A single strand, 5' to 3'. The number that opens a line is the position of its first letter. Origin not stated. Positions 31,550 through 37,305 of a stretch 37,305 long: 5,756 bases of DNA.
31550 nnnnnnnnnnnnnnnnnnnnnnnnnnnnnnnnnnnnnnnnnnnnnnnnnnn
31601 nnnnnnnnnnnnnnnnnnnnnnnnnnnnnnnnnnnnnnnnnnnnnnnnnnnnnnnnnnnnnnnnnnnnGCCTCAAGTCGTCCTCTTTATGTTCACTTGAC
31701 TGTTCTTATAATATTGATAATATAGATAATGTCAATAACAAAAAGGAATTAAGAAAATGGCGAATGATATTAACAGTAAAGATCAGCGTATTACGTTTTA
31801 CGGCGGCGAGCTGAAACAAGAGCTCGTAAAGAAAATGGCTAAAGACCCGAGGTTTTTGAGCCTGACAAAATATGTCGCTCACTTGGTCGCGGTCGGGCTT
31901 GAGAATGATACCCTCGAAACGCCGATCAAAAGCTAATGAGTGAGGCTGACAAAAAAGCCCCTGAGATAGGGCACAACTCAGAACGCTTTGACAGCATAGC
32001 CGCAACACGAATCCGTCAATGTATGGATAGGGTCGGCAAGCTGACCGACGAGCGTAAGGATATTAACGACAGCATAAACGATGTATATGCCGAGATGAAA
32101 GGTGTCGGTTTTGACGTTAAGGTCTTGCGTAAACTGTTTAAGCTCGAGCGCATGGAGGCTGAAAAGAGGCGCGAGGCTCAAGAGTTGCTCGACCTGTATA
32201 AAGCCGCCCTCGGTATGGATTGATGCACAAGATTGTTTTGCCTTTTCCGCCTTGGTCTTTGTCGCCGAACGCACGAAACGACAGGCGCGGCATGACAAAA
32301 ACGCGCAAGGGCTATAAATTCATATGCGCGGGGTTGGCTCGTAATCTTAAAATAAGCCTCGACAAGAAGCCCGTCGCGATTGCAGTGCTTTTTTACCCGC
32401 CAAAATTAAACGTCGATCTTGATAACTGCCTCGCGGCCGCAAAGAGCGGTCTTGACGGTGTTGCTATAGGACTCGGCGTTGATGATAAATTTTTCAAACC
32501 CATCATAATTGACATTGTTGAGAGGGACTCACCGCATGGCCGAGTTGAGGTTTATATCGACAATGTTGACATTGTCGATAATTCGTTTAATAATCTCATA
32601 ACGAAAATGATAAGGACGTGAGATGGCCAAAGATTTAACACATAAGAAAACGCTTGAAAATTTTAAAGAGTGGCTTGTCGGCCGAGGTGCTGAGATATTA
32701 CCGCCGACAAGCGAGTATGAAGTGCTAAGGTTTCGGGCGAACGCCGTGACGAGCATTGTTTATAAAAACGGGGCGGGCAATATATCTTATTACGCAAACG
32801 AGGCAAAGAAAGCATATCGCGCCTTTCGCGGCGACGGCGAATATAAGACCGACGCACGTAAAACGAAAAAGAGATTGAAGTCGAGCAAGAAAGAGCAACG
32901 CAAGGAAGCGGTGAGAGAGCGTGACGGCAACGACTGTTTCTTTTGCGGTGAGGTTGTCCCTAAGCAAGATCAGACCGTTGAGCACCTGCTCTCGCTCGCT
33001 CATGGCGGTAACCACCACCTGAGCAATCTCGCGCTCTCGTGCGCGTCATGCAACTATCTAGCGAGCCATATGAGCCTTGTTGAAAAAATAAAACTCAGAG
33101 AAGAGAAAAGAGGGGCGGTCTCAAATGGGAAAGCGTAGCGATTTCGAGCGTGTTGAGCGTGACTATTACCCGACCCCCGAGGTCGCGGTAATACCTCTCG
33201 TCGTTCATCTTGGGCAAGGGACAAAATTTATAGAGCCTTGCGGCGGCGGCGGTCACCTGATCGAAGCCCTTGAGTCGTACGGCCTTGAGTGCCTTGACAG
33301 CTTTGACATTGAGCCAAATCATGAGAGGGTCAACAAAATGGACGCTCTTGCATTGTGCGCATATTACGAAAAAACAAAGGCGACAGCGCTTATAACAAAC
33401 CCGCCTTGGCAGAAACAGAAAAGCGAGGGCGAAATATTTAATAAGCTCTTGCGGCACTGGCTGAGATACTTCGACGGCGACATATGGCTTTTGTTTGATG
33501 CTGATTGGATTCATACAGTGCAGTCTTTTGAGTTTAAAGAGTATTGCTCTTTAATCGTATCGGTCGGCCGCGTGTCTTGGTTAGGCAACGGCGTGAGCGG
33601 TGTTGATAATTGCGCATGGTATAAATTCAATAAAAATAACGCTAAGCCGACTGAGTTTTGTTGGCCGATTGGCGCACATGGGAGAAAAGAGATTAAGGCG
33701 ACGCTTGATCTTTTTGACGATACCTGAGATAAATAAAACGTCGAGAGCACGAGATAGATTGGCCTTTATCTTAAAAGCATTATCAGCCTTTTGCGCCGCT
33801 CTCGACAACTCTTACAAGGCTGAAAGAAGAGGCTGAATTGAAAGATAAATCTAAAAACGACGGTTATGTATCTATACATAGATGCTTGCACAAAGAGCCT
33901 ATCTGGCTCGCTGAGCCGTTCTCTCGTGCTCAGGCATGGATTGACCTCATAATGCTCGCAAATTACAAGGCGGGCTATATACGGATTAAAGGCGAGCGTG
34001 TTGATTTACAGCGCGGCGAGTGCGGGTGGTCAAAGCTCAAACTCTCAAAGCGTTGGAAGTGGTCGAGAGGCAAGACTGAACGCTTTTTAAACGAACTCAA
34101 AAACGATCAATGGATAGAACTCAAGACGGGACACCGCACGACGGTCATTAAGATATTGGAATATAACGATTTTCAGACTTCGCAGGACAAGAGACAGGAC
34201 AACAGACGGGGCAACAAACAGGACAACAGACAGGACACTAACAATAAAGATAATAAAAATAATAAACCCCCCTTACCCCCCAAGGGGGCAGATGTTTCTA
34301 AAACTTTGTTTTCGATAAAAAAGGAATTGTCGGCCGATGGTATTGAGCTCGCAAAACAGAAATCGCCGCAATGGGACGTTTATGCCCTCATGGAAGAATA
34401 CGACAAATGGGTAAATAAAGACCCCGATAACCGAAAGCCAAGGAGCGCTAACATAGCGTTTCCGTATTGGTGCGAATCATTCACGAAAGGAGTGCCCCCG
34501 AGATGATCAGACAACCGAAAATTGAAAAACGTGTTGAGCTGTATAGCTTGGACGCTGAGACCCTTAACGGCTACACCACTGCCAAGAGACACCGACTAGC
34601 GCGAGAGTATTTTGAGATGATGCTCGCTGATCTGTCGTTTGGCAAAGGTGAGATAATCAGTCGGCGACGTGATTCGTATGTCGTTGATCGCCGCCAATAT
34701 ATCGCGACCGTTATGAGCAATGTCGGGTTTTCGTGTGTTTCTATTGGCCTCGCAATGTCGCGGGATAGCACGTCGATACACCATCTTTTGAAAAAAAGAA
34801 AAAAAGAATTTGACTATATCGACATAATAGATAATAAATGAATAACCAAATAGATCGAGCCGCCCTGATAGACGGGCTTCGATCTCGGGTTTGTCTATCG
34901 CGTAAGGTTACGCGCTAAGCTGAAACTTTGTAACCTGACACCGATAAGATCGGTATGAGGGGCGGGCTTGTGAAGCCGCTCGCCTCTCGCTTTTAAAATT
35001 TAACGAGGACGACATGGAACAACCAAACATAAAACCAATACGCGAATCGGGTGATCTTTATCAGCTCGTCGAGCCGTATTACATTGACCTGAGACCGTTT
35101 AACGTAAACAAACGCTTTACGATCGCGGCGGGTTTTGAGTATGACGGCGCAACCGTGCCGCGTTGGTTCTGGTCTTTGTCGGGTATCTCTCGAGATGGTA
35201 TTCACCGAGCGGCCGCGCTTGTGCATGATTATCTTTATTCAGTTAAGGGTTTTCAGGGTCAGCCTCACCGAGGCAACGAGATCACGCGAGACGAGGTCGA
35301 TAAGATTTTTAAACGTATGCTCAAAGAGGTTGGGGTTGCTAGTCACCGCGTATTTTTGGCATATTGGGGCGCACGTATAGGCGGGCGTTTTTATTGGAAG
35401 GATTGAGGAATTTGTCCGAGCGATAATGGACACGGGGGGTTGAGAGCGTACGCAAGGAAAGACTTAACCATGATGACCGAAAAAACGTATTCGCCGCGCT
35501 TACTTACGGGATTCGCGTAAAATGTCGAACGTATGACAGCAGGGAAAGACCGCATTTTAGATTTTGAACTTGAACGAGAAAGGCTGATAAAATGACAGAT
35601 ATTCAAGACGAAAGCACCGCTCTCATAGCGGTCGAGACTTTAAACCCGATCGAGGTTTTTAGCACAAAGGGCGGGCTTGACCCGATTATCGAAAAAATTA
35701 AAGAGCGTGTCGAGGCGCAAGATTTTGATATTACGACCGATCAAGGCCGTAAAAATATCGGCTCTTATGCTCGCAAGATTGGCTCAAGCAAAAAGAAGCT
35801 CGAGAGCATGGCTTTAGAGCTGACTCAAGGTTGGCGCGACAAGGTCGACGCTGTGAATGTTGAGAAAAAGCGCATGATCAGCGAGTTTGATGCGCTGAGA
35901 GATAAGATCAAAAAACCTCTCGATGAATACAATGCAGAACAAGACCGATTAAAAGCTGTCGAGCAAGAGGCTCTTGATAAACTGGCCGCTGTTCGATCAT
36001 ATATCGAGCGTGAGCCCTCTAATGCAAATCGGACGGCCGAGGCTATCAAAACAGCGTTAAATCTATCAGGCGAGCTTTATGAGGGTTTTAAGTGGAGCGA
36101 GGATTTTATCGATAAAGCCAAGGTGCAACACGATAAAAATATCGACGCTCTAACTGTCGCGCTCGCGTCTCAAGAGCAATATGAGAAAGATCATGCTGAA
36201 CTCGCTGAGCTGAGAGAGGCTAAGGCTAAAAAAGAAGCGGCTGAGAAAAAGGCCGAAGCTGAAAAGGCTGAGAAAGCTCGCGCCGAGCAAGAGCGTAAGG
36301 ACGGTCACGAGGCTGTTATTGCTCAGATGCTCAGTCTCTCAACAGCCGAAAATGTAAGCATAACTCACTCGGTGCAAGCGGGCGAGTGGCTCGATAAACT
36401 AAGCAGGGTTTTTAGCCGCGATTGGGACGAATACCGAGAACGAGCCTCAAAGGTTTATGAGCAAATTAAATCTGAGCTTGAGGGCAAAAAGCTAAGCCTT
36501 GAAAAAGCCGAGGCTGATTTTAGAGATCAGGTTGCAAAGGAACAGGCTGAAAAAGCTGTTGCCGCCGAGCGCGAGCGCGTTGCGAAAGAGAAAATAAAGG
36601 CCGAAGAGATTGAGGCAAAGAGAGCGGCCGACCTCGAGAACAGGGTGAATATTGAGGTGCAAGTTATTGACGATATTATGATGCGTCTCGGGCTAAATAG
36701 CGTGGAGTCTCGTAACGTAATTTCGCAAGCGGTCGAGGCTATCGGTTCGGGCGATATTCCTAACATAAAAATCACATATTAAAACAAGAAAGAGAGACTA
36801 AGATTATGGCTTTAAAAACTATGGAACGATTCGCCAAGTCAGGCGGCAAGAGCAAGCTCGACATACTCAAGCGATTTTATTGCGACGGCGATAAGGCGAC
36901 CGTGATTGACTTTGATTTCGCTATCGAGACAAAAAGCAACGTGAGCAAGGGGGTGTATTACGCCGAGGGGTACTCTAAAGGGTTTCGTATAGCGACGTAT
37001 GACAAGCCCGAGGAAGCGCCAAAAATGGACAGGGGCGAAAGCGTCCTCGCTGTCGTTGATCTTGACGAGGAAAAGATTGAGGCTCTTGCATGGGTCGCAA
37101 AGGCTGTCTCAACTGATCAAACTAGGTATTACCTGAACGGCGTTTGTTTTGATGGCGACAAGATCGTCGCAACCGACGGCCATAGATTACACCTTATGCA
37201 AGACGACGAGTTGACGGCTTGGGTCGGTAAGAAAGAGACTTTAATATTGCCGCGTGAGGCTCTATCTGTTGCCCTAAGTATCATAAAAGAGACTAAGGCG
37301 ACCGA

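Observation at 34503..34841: DnaA domain-IV-only protein translationally coupled to the initiator, where a helicase loader is expected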

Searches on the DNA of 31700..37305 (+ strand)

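Call 15: search_dna_similar(query=window:31700-37305:+, collection=phages, mode=distant, max_rows=15)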
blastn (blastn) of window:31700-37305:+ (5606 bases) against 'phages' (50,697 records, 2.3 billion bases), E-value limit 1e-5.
Records with a match: 2; places in all: 2; records where one place covers at least 80% of the query: 0.
Best place of each record, by identity: 60-80% 2.
By first word of the organism name: Vibrio 2.
By host as written in the record: - 1; Vibrio cyclitrophicus 1.
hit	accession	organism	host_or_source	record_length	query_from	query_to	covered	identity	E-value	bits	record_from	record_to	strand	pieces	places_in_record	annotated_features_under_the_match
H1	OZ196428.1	Vibrio phage F89 g1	Seawater and oysters mix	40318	2331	2566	4%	70.8%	5e-14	88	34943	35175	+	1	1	DnaD-like helicase loader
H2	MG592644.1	Vibrio phage 1.276.O._10N.286.54.E4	Vibrio cyclitrophicus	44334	2331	2566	4%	69.2%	1e-8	70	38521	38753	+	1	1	hypothetical protein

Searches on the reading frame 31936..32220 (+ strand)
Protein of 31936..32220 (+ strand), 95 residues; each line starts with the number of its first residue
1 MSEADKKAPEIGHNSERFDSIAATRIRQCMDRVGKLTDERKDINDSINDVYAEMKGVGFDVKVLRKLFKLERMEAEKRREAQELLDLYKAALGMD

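Call 3: search_protein_families(library=pfam, proteins=[window:31936-32220:+], max_evalue=1)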
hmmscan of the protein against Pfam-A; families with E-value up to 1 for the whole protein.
window:31936-32220:+ (95 aa): 1 family
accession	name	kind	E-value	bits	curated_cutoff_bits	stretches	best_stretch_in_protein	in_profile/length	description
PF10073.14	GapR_DNA-bd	-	3e-23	81.7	22.6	1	23-93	2-72/72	GapR-like, DNA-binding domain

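Call 4: search_protein_families(library=phrogs, proteins=[window:31936-32220:+], max_evalue=0.01)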
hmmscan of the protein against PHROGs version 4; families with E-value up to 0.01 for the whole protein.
window:31936-32220:+ (95 aa): 1 family
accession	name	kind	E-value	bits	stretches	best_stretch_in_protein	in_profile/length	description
phrog_4212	-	unknown function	1.7e-23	84.4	1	5-94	262-351/353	-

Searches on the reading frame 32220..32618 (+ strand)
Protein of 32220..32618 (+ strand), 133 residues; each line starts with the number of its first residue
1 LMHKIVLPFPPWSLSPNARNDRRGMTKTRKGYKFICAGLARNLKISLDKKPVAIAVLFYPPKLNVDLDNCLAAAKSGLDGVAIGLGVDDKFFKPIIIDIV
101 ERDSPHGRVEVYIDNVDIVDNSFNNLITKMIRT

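Call 3: search_protein_families(library=pfam, proteins=[window:32220-32618:+], max_evalue=1)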
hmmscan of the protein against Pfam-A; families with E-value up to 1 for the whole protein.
window:32220-32618:+ (133 aa): 1 family
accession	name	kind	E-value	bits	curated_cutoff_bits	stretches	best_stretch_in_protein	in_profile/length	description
PF01958.23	Asp_DH_C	-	0.24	12.1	27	1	52-127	12-83/89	Aspartate dehydrogenase, C-terminal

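Call 4: search_protein_families(library=phrogs, proteins=[window:32220-32618:+], max_evalue=0.01)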
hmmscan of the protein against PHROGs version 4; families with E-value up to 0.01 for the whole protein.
window:32220-32618:+ (133 aa): 1 family
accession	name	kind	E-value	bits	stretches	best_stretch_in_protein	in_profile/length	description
phrog_34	-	DNA, RNA and nucleotide metabolism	5.1e-17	63.4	1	1-114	73-192/259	RusA-like Holliday junction resolvase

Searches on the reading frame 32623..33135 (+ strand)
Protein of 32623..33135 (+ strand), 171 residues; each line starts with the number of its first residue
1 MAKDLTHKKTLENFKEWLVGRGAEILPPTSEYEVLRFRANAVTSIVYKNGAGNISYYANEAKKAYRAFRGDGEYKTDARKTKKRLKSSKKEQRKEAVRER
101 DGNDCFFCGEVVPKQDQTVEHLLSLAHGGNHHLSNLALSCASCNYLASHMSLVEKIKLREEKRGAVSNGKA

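Call 3: search_protein_families(library=pfam, proteins=[window:32623-33135:+], max_evalue=1)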
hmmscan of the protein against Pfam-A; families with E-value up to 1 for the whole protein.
window:32623-33135:+ (171 aa): 8 families
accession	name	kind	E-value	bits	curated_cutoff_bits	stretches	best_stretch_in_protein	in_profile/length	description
PF14279.12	HNH_5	-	2.9e-07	30.8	27.5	1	105-144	1-40/56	HNH endonuclease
PF01844.29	HNH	-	4.1e-07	30.5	21.4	1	105-144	1-41/47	HNH endonuclease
PF23108.1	Zf-C2H2_ZNF451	-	0.019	15.2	29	1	105-145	3-41/57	Two consecutive Zinc fingers C2H2 type, ZNF451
PF02945.21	Endonuclease_7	-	0.047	14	23.6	1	89-150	10-66/82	Recombination endonuclease VII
PF13484.11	Fer4_16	-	0.08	14.2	30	1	66-109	15-57/66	4Fe-4S double cluster binding domain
PF13746.11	Fer4_18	-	0.1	13.2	27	1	58-114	22-73/114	4Fe-4S dicluster domain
PF18403.7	Thioredoxin_15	-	0.1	13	27.4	1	116-170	91-149/207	Thioredoxin-like domain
PF06221.18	zf-C2HC5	-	0.5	10.9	25.8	0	128-144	8-24/54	Putative zinc finger motif, C2HC5-type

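Call 4: search_protein_families(library=phrogs, proteins=[window:32623-33135:+], max_evalue=0.01)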
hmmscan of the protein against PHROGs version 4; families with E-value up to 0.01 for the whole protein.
window:32623-33135:+ (171 aa): 32 families (the best 25 are shown)
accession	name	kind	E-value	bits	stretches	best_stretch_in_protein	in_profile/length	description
phrog_7785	-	DNA, RNA and nucleotide metabolism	2.8e-21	77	1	20-167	6-131/147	HNH endonuclease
phrog_2118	-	DNA, RNA and nucleotide metabolism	7.7e-17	62.8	1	75-160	150-234/301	HNH endonuclease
phrog_5718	-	DNA, RNA and nucleotide metabolism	1.1e-13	51.9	1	77-155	103-181/394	HNH endonuclease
phrog_1035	-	DNA, RNA and nucleotide metabolism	1.6e-11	45.6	1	49-161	115-224/271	endonuclease VII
phrog_8660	-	DNA, RNA and nucleotide metabolism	3e-11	44.8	1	58-157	78-186/196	HNH endonuclease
phrog_1271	-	DNA, RNA and nucleotide metabolism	1.6e-10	41.9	1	63-157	240-325/361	HNH endonuclease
phrog_589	-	DNA, RNA and nucleotide metabolism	4.1e-10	40.7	1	78-144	67-135/179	HNH endonuclease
phrog_6050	-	DNA, RNA and nucleotide metabolism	1.1e-09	38.6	1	75-152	284-362/402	HNH endonuclease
phrog_16726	-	DNA, RNA and nucleotide metabolism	1.6e-09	38.9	1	89-156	80-150/308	HNH endonuclease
phrog_9545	-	DNA, RNA and nucleotide metabolism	7e-09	36.6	1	59-165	71-182/206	HNH endonuclease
phrog_144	-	DNA, RNA and nucleotide metabolism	9e-09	36.2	1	56-148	39-133/175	HNH endonuclease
phrog_338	-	DNA, RNA and nucleotide metabolism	1.7e-08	35.3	1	77-148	186-260/340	HNH endonuclease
phrog_23149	-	unknown function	2.3e-08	35.1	1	10-57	33-80/108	-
phrog_333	-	DNA, RNA and nucleotide metabolism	7.6e-08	33.6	1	80-144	11-75/138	HNH endonuclease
phrog_2214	-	DNA, RNA and nucleotide metabolism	9.5e-08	32.6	1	85-146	176-235/429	HNH endonuclease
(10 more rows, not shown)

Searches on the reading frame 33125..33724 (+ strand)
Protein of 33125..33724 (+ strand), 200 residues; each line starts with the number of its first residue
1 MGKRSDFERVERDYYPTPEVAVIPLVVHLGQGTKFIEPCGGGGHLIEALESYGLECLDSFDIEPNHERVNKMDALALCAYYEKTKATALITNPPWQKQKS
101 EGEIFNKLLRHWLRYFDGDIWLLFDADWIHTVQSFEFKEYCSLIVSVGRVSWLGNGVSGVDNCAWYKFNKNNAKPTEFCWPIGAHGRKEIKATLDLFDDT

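Call 3: search_protein_families(library=pfam, proteins=[window:33125-33724:+], max_evalue=1)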
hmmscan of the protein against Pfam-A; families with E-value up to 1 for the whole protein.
window:33125-33724:+ (200 aa): 2 families
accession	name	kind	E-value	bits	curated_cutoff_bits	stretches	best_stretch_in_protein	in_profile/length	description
PF07669.17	Eco57I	-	0.082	13.4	25.3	1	79-124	69-116/171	Eco57I restriction-modification methylase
PF01170.24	UPF0020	-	0.21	11.7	22.3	0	69-114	107-150/197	RMKL-like, methyltransferase domain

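Call 4: search_protein_families(library=phrogs, proteins=[window:33125-33724:+], max_evalue=0.01)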
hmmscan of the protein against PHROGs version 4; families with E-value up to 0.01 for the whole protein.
window:33125-33724:+ (200 aa): 2 families
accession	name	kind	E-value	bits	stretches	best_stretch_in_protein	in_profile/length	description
phrog_799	-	other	6.1e-32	112.4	1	1-180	201-378/458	DNA methyltransferase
phrog_5172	-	unknown function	0.00044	20.1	1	13-100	22-108/377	-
